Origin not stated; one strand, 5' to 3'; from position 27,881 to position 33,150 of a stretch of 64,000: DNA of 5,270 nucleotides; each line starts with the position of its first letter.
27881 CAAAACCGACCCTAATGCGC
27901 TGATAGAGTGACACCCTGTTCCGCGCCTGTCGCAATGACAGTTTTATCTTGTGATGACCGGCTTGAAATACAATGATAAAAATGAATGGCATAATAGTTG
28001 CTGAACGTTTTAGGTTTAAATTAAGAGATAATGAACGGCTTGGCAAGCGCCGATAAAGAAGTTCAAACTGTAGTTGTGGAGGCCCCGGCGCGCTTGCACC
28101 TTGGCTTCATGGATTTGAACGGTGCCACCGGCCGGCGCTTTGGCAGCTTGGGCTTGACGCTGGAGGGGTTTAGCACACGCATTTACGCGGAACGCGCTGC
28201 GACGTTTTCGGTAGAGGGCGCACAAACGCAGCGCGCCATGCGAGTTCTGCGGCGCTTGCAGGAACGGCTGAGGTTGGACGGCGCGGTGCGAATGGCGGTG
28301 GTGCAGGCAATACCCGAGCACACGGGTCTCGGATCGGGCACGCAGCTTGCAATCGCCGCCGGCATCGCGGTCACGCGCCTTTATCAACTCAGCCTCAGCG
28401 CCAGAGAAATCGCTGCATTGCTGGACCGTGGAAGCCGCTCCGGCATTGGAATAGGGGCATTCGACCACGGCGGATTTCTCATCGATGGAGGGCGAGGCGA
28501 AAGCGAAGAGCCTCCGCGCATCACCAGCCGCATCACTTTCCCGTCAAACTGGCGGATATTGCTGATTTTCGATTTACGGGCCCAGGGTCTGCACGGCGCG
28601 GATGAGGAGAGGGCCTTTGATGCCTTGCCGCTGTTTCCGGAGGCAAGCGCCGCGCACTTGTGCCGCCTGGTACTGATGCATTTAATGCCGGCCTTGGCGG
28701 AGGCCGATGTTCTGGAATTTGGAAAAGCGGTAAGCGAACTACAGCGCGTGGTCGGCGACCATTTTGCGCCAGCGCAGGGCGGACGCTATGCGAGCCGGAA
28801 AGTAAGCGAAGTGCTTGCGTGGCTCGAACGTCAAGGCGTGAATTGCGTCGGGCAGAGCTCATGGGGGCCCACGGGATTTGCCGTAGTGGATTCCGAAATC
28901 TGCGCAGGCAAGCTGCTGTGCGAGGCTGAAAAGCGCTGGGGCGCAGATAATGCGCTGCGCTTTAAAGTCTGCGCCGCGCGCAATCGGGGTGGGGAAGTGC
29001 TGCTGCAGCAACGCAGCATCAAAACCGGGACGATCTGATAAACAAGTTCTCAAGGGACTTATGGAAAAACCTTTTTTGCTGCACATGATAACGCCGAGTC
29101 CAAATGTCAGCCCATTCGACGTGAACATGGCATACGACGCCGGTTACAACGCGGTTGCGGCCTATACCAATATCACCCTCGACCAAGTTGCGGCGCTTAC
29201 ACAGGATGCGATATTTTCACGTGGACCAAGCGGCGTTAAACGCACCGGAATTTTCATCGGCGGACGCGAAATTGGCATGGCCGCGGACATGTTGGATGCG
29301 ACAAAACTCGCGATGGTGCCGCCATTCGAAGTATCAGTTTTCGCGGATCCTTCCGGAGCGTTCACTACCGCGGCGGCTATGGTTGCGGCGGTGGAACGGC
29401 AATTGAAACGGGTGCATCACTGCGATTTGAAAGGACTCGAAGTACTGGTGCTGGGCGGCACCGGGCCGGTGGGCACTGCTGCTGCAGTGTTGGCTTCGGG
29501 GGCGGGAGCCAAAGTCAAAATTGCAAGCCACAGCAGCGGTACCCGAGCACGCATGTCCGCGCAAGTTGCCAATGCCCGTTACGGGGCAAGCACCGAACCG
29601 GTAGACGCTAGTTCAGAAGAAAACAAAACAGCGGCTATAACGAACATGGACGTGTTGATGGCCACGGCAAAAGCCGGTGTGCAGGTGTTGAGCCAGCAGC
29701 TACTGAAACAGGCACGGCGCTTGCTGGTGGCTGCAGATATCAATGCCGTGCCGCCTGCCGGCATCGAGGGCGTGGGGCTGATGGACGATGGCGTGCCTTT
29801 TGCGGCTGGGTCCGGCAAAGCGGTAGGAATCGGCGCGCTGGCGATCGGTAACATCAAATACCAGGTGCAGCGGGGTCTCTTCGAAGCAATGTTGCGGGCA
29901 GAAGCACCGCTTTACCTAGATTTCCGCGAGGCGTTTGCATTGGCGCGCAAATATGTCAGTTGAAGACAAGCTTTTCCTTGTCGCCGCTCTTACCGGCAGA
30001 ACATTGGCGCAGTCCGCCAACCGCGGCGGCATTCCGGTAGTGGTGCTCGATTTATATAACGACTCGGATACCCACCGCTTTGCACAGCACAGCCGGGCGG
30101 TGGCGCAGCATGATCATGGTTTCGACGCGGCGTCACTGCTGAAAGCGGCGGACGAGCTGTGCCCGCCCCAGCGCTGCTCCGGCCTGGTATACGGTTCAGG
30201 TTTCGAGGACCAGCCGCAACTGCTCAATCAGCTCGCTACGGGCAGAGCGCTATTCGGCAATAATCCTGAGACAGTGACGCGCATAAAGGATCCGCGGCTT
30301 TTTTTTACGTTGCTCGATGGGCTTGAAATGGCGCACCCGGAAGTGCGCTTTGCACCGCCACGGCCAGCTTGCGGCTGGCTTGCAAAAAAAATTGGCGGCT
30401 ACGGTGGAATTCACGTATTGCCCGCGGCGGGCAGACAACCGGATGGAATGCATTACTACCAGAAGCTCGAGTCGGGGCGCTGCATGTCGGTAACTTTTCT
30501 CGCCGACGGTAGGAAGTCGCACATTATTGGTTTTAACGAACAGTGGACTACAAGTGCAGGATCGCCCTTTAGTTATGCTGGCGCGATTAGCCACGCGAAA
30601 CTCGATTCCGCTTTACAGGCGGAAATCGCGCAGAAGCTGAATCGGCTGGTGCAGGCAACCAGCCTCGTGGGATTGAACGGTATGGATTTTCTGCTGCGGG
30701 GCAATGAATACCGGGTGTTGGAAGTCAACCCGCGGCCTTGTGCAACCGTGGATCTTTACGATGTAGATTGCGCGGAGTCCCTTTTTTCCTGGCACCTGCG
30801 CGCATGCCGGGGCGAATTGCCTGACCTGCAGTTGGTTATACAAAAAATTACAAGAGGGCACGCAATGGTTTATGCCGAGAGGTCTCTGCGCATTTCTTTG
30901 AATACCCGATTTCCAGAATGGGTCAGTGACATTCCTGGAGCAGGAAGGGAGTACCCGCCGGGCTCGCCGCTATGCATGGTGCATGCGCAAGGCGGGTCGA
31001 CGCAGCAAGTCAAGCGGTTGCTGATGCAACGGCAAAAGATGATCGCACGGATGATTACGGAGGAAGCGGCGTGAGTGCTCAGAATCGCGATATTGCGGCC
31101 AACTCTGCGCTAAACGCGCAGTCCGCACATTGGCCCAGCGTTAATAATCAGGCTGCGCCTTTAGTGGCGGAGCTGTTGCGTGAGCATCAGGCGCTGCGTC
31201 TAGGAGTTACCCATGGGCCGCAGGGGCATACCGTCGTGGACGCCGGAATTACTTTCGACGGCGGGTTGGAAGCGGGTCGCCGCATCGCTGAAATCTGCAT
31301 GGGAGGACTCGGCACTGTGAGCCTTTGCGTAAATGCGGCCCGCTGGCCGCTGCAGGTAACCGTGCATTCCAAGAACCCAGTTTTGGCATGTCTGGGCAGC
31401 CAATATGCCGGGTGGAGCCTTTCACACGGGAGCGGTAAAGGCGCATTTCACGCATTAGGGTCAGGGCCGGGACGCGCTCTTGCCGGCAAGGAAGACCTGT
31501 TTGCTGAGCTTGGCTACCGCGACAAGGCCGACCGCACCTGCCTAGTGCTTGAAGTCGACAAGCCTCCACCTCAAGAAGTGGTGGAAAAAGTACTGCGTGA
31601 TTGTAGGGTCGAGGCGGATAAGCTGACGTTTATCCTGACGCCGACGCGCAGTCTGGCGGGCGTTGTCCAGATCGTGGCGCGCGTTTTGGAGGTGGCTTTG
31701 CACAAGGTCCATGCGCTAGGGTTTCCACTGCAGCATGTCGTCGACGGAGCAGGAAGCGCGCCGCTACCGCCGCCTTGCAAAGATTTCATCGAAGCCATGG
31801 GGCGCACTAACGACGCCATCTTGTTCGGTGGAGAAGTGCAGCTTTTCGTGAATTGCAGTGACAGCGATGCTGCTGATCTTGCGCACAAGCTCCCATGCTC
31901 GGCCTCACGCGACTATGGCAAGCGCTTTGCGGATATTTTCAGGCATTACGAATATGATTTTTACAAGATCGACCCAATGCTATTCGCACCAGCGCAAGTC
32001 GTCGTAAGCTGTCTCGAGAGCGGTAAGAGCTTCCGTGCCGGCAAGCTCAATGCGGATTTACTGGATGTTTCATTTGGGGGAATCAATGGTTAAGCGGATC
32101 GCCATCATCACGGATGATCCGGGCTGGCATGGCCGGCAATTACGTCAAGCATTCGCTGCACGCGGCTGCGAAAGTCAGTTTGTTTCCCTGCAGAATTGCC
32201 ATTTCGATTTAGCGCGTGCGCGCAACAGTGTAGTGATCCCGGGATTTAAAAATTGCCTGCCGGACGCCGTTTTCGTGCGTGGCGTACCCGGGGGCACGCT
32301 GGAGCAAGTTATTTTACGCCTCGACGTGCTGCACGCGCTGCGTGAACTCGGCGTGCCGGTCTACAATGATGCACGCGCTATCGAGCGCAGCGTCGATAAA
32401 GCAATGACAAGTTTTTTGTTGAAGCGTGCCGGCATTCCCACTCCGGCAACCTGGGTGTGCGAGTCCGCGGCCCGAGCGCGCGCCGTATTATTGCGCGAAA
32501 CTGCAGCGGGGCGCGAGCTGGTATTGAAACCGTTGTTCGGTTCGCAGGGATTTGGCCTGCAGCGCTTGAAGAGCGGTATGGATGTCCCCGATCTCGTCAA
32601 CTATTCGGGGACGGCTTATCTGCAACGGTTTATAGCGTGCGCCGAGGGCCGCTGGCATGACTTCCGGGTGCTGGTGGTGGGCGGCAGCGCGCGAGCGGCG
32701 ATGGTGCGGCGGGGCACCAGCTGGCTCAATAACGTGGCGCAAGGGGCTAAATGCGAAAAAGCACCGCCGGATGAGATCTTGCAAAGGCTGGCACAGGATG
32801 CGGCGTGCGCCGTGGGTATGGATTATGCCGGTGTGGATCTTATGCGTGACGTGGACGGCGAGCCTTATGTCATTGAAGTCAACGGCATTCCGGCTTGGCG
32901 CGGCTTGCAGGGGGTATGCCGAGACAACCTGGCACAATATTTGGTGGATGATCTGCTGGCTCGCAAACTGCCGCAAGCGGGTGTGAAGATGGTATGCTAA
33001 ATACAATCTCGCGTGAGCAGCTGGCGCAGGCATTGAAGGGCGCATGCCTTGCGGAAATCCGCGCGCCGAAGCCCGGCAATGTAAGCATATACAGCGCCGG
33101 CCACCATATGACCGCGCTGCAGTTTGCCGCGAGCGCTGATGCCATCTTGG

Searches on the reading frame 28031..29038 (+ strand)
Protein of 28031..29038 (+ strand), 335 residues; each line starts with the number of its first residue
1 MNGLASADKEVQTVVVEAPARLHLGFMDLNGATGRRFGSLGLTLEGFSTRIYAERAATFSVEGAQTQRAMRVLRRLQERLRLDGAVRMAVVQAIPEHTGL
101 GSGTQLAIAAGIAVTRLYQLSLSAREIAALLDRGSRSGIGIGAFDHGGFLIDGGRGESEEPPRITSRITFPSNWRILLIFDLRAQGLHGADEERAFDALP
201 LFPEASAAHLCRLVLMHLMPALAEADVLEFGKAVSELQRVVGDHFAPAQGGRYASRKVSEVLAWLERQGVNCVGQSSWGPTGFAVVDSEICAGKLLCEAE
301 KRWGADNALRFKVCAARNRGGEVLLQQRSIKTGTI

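Call 25: search_protein_families(library=pfam, proteins=[window:28031-29038:+], max_evalue=0.00001)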
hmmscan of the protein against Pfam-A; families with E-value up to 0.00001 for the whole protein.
window:28031-29038:+ (335 aa): 2 families
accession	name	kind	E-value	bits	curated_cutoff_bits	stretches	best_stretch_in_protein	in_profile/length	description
PF00288.32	GHMP_kinases_N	-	6.3e-11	42.8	22.3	1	69-137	3-75/87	GHMP kinases N terminal domain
PF08544.19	GHMP_kinases_C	-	3e-06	28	21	1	218-289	1-69/85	GHMP kinases C terminal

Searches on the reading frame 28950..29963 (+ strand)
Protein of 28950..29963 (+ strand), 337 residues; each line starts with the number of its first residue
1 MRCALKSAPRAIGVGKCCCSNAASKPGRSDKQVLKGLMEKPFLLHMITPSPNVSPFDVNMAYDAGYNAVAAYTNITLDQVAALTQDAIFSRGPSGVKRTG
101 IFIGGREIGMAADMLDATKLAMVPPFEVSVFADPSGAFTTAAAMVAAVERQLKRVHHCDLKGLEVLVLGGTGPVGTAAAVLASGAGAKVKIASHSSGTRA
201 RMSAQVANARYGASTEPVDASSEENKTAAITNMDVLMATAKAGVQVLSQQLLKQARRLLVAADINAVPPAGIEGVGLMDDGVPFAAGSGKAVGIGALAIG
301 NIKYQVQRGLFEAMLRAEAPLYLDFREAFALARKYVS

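Call 25: search_protein_families(library=pfam, proteins=[window:28950-29963:+], max_evalue=0.00001)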
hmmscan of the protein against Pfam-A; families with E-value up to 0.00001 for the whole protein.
window:28950-29963:+ (337 aa): 1 family
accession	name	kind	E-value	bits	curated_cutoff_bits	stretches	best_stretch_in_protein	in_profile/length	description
PF09176.16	Mpt_N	-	2.3e-36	124.2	27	1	55-135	1-81/81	Methylene-tetrahydromethanopterin dehydrogenase, N-terminal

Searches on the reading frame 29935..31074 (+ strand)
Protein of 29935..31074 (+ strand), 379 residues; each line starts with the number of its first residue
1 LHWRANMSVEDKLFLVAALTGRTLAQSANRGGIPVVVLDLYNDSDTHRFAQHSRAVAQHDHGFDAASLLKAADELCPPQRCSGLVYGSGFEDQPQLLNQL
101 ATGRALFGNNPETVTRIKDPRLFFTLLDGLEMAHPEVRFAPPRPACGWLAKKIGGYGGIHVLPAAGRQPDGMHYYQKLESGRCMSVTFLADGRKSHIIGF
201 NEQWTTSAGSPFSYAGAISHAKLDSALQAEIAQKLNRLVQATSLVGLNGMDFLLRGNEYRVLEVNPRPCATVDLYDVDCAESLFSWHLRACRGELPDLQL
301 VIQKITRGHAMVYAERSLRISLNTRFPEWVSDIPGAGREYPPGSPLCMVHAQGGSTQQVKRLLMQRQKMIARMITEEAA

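Call 25: search_protein_families(library=pfam, proteins=[window:29935-31074:+], max_evalue=0.00001)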
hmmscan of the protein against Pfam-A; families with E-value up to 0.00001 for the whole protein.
window:29935-31074:+ (379 aa): 1 family
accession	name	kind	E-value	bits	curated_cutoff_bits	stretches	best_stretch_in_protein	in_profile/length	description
PF02655.19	ATP-grasp_3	-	2.3e-17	64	23.2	1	129-270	13-159/160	ATP-grasp domain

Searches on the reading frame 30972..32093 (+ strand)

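Call 25: search_protein_families(library=pfam, proteins=[window:30972-32093:+], max_evalue=0.00001)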
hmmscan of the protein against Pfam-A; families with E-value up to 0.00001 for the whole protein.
window:30972-32093:+ (373 aa): 1 family
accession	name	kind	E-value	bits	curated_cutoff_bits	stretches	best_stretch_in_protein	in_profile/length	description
PF02289.21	MCH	-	1.5e-125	419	25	1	56-368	1-311/311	Cyclohydrolase (MCH)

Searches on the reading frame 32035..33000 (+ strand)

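Call 25: search_protein_families(library=pfam, proteins=[window:32035-33000:+], max_evalue=0.00001)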
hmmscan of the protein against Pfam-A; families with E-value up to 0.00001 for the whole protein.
window:32035-33000:+ (321 aa): 4 families
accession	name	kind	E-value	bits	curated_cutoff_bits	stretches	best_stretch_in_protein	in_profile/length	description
PF08443.16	RimK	-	1.9e-18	67.2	21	1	121-305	3-186/188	RimK-like ATP-grasp domain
PF18030.7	Rimk_N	-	1e-08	35.8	26.4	1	21-116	2-94/94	RimK PreATP-grasp domain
PF02655.19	ATP-grasp_3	-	2.6e-06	28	23.2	1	121-283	3-154/160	ATP-grasp domain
PF14397.11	ATPgrasp_ST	-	9.4e-06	25.5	31.4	0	108-179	8-80/278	Sugar-transfer associated ATP-grasp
